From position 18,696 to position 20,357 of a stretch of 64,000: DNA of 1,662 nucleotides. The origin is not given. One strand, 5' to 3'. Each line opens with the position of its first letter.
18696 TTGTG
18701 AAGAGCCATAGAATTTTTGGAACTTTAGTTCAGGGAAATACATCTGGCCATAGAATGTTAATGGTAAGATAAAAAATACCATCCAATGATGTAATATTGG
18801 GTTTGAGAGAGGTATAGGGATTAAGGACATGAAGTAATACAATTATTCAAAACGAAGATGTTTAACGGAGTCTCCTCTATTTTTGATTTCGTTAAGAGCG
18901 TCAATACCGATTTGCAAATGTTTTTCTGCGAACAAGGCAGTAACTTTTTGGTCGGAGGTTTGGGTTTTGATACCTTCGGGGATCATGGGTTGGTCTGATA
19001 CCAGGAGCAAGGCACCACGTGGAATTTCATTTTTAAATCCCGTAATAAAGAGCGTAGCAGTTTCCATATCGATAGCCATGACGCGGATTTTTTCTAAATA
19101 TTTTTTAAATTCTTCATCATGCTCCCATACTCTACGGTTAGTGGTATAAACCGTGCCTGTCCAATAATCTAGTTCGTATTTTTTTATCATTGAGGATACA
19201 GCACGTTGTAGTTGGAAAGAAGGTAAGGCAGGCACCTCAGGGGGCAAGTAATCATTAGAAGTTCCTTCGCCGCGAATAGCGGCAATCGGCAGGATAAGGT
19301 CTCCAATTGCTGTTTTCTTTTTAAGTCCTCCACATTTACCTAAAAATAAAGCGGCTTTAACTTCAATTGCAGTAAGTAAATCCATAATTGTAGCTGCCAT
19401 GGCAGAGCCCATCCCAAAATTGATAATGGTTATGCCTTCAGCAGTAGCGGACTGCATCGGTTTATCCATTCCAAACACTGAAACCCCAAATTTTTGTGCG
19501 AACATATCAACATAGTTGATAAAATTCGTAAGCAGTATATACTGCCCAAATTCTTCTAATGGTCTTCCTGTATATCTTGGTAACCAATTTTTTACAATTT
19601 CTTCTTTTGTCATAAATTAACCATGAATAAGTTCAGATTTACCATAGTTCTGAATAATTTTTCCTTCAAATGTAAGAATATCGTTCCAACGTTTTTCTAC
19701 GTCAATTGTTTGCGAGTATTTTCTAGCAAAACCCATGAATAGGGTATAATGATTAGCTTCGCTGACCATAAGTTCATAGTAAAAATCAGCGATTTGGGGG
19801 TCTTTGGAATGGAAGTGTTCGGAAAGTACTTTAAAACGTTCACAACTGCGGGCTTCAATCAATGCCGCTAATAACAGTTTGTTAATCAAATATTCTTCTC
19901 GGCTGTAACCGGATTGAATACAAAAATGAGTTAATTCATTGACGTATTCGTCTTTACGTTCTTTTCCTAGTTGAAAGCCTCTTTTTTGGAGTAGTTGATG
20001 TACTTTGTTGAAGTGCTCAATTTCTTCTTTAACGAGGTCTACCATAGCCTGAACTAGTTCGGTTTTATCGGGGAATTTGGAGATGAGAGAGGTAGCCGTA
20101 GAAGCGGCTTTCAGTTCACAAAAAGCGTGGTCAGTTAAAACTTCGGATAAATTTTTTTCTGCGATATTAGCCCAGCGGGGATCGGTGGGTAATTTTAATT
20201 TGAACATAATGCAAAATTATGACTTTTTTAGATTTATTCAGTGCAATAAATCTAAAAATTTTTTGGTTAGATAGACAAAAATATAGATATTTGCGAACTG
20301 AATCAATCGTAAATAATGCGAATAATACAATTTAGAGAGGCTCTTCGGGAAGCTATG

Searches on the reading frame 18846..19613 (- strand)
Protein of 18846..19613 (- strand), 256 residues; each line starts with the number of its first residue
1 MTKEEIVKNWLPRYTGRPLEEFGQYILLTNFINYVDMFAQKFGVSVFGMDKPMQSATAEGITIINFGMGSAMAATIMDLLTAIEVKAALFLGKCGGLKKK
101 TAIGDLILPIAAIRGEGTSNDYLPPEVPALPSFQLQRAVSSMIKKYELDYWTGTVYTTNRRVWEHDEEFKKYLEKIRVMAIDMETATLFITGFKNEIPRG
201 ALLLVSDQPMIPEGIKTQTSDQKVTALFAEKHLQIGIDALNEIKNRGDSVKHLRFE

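Call 36: search_protein_families(library=pfam, proteins=[window:18846-19613:-], max_evalue=0.001)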
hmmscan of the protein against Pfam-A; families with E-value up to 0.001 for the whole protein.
window:18846-19613:- (256 aa): 1 family
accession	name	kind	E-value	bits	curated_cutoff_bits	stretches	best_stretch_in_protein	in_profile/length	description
PF01048.26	PNP_UDP_1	-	9.1e-29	100.9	25.1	1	59-235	42-227/233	Phosphorylase superfamily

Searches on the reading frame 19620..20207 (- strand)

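Call 36: search_protein_families(library=pfam, proteins=[window:19620-20207:-], max_evalue=0.001)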
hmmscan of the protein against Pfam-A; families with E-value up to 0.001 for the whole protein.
window:19620-20207:- (196 aa): 1 family
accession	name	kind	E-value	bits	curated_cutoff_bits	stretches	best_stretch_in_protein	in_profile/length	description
PF06175.17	MiaE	-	7.1e-45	153.7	27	1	4-195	10-198/199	tRNA-(MS[2]IO[6]A)-hydroxylase (MiaE)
